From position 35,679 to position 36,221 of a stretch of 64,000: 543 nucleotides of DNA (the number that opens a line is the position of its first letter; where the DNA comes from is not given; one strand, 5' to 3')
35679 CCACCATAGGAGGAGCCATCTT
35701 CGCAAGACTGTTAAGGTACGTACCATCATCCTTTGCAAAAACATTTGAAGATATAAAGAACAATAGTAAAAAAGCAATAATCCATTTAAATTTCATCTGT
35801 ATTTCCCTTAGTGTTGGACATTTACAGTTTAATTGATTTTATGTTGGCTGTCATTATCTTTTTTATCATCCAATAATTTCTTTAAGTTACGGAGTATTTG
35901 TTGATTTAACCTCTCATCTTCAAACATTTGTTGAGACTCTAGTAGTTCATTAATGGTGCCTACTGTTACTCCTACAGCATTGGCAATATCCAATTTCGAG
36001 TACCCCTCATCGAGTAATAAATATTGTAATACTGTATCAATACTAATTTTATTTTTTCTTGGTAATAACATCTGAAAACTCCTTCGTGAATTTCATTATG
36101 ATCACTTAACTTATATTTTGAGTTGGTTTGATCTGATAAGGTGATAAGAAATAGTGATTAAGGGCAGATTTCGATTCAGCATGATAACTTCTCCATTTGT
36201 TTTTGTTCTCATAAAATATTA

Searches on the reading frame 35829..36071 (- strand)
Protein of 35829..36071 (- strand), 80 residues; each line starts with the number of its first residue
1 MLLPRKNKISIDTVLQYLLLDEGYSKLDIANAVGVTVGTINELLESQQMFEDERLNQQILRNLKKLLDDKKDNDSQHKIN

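Call 6: search_protein_families(library=pfam, proteins=[window:35829-36071:-], max_evalue=0.01)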
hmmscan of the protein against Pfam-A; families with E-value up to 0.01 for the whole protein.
window:35829-36071:- (80 aa): 2 families
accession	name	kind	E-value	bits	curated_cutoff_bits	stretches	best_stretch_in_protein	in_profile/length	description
PF13412.12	HTH_24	-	0.00086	19.3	21.9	1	14-44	8-38/48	Winged helix-turn-helix DNA-binding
PF02796.21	HTH_7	-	0.0044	17.6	23.8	0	10-40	10-38/45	Helix-turn-helix domain of resolvase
